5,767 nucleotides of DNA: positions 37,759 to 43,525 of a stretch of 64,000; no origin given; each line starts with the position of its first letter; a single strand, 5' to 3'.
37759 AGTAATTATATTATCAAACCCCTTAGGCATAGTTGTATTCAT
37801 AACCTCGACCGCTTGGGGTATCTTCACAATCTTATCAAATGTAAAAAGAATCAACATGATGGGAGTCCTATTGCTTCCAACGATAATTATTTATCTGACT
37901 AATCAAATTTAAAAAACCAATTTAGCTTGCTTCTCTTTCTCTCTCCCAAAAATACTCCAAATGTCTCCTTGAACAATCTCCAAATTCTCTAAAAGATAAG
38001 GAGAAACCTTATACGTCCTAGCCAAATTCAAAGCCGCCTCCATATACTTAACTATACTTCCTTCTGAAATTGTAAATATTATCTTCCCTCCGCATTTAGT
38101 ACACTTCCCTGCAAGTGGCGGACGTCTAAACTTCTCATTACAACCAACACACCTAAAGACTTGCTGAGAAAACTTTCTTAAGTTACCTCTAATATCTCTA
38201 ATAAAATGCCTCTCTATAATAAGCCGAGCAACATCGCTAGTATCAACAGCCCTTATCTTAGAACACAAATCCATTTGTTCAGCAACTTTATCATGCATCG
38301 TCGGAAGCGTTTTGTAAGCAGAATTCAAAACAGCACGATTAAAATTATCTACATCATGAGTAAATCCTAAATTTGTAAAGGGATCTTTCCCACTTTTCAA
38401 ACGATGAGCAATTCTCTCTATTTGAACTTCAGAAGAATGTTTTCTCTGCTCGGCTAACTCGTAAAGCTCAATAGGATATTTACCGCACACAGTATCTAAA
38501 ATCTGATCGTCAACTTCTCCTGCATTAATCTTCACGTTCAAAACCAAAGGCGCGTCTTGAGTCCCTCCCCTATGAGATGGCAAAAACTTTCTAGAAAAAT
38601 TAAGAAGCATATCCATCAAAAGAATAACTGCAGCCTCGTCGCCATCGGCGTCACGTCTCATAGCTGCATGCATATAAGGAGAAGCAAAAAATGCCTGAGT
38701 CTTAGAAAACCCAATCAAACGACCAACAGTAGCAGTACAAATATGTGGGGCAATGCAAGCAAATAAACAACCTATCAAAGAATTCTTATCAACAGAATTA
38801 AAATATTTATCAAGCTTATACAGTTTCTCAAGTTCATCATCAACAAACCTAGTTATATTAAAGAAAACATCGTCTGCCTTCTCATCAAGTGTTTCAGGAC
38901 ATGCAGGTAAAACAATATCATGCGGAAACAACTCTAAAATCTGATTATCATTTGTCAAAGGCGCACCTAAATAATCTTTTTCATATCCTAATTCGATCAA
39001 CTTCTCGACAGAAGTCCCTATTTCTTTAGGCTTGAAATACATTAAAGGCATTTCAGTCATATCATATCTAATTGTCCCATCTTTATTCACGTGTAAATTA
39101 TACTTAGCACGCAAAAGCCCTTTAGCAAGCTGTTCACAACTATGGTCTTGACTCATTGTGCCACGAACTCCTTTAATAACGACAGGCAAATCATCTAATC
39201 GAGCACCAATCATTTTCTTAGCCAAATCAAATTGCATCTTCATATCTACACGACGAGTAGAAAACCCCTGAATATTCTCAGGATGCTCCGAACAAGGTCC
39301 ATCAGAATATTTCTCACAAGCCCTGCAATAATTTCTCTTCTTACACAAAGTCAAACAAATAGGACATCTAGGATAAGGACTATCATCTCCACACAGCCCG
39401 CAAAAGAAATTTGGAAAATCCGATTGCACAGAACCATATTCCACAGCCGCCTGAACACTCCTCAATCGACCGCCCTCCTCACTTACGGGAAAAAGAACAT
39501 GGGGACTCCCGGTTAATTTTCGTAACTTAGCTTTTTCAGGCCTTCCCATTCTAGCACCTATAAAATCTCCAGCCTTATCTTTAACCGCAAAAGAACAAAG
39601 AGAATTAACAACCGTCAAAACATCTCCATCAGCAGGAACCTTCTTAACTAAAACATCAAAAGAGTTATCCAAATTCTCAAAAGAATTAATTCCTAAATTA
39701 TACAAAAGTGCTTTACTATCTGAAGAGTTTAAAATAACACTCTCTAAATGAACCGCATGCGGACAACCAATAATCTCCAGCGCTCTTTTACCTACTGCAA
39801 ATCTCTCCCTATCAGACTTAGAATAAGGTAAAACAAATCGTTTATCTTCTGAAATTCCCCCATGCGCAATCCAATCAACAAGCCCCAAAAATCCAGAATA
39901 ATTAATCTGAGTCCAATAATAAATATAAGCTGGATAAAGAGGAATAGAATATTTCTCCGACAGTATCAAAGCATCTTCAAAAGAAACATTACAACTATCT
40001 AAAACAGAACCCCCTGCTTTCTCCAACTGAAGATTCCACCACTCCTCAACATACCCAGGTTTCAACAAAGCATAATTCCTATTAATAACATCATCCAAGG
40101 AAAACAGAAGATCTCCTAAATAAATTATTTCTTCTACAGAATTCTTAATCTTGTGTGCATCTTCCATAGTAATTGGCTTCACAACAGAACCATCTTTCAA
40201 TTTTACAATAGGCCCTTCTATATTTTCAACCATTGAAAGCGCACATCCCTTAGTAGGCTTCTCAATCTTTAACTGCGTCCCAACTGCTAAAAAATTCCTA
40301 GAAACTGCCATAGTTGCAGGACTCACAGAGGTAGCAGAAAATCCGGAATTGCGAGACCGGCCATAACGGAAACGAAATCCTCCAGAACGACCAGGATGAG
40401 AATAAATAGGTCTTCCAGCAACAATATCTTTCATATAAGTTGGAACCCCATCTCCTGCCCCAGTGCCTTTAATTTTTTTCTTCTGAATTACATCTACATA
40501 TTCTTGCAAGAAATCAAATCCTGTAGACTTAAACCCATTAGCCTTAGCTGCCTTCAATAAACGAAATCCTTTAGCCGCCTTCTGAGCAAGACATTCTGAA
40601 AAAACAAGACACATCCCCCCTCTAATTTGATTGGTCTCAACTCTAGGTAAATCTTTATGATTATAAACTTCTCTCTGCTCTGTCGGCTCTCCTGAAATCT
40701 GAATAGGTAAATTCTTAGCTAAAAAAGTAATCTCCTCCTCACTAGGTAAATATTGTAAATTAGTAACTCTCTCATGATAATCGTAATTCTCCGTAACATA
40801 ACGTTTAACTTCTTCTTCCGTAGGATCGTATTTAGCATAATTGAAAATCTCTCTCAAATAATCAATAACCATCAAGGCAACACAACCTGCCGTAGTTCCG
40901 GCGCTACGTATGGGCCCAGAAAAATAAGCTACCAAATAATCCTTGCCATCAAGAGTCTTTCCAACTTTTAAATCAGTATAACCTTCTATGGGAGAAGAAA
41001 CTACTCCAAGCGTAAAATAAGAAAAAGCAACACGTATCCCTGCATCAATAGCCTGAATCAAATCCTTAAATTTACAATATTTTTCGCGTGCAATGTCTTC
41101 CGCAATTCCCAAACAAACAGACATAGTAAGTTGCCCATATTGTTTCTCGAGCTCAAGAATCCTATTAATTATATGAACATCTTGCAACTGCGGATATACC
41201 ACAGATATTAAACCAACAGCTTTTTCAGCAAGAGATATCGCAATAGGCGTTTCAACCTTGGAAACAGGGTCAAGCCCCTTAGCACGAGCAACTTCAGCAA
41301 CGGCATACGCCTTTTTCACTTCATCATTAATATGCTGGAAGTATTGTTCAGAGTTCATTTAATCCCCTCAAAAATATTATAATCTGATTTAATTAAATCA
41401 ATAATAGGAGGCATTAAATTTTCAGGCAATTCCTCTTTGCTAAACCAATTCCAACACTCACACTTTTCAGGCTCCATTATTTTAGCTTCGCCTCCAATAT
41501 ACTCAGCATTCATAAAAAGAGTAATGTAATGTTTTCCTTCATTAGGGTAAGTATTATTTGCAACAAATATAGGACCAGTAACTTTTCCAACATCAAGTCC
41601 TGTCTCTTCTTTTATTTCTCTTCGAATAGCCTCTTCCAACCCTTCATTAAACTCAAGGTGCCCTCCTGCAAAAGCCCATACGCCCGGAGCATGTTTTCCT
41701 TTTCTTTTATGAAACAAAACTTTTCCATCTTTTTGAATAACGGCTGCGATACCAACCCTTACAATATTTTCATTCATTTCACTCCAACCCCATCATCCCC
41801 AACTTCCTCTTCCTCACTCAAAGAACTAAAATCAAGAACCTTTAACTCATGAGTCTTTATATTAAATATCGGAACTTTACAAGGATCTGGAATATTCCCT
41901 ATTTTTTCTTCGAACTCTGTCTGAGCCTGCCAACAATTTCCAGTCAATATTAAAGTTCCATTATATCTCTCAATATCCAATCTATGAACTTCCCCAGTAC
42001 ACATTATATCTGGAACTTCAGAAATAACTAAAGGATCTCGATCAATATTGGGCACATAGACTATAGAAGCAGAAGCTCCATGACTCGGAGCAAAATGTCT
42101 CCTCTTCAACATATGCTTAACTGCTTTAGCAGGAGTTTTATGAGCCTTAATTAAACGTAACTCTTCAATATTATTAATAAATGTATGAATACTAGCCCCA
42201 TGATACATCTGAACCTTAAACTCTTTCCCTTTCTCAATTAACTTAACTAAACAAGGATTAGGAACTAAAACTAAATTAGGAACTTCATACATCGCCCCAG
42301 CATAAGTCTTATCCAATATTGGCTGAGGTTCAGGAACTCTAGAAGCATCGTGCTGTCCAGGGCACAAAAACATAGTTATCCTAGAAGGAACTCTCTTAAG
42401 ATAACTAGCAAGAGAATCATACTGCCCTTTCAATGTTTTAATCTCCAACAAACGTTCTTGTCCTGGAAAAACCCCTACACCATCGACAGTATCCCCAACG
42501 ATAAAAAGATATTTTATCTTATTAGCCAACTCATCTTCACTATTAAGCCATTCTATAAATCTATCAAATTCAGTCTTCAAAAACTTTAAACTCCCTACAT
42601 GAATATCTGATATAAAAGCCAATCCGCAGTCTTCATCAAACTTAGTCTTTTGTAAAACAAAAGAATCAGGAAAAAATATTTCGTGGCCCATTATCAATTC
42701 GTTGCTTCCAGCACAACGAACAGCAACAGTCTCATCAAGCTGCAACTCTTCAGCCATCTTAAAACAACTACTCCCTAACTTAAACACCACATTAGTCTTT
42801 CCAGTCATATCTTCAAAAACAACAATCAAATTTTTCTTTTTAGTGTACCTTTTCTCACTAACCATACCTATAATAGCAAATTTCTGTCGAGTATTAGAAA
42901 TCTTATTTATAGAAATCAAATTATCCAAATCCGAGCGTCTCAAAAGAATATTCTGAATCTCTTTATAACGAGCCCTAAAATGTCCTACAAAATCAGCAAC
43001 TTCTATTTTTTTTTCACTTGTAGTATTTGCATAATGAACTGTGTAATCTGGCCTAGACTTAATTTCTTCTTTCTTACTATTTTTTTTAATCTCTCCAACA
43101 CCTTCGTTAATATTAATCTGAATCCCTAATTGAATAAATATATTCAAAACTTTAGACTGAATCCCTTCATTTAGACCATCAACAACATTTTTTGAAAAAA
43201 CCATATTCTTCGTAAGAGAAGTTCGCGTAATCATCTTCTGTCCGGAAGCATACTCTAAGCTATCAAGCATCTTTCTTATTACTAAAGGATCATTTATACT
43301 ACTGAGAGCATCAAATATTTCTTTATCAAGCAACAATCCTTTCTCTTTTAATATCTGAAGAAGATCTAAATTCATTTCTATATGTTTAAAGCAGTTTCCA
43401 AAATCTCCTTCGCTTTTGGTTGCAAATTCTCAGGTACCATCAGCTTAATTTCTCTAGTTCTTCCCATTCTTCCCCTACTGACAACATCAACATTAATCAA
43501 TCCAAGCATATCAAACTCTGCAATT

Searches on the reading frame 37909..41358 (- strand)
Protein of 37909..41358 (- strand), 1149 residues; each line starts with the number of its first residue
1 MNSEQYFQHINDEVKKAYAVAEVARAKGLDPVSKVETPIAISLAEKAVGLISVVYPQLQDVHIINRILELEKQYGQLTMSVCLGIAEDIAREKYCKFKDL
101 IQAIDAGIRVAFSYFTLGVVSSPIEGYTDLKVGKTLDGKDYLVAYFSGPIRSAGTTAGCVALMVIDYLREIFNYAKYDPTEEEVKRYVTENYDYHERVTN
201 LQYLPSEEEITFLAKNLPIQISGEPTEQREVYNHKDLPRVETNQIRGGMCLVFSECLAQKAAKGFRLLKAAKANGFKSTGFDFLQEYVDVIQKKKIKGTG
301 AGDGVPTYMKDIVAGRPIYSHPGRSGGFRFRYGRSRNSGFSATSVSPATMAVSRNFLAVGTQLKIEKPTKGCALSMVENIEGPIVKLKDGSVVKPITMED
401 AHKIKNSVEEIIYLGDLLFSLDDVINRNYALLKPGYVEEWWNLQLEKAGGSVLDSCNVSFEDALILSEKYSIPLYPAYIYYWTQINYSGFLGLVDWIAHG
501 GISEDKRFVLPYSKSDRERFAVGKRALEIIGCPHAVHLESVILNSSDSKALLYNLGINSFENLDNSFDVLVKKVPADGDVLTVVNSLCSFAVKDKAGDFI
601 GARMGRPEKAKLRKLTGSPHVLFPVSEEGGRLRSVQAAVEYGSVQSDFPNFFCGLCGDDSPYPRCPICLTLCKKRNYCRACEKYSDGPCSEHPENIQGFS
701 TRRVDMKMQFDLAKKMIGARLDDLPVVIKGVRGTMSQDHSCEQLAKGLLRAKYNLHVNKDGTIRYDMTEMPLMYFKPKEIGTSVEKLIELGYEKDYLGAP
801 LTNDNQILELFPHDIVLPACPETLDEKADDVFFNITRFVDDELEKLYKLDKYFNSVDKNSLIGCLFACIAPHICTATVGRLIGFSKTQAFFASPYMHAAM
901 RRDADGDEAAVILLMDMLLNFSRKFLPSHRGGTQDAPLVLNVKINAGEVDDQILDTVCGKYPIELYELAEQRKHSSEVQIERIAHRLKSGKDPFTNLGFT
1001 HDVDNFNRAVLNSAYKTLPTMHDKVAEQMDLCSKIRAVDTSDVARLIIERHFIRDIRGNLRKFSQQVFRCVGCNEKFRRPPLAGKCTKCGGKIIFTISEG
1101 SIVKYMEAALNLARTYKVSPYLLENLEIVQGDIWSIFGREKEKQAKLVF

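Call 12: search_protein_families(library=ncbifam, proteins=[window:37909-41358:-], max_evalue=0.1)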
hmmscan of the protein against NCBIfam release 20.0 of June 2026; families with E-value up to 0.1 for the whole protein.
window:37909-41358:- (1149 aa): 6 families
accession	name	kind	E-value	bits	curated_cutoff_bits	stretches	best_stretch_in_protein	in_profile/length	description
NF003103.0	PRK04023.1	equivalog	0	1199.9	1269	1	3-1147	8-1121/1125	DNA polymerase II large subunit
NF011302.0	PRK14714.1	equivalog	0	1064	1791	3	307-903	323-931/1350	DNA-directed DNA polymerase II large subunit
TIGR00354.1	polC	equivalog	0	1048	702.15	1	4-1147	4-1093/1096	DNA polymerase II large subunit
NF011303.0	PRK14715.1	equivalog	1e-283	944.3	1585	3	307-903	325-895/1627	DNA-directed DNA polymerase II large subunit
NF009146.0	PRK12496.1-3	equivalog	0.011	15.4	268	1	1054-1093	109-148/162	hypothetical protein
NF005596.0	PRK07328.1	subfamily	0.069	12.5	202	0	785-870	78-159/269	histidinol-phosphatase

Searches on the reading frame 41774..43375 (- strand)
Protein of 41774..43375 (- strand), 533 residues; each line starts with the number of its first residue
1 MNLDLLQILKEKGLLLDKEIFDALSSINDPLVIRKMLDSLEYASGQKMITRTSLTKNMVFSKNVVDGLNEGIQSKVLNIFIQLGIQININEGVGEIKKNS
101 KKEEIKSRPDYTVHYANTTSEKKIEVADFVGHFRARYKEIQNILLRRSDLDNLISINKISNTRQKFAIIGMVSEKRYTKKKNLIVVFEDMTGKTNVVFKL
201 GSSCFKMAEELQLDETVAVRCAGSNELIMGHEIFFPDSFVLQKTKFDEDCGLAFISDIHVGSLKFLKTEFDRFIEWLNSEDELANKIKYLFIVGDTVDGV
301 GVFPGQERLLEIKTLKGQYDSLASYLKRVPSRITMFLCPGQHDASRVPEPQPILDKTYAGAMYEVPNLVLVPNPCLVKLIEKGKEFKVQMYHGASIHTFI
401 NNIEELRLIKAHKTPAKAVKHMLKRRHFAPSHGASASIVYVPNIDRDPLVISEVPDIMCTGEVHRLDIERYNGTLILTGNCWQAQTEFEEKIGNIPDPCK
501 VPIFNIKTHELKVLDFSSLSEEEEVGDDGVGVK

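Call 12: search_protein_families(library=ncbifam, proteins=[window:41774-43375:-], max_evalue=0.1)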
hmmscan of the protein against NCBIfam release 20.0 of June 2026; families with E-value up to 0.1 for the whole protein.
window:41774-43375:- (533 aa): 6 families
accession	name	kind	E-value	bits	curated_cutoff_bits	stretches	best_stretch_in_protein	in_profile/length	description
NF003118.0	PRK04036.1-3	equivalog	2e-120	403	445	1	5-517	8-480/481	DNA-directed DNA polymerase II small subunit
NF003120.0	PRK04036.1-5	equivalog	9.9e-102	341.1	671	1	110-516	142-546/547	DNA-directed DNA polymerase II small subunit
NF003117.0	PRK04036.1-2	equivalog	1.4e-86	291.3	993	1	118-519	246-647/650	DNA-directed DNA polymerase II small subunit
NF003116.0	PRK04036.1-1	equivalog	8.3e-77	259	425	1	119-517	142-530/530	DNA-directed DNA polymerase II small subunit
NF003119.0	PRK04036.1-4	equivalog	4.4e-73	246.7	823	1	105-516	175-581/590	DNA-directed DNA polymerase II small subunit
NF002197.0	PRK01060.1-2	equivalog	0.059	12.5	376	1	174-272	139-238/289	deoxyribonuclease IV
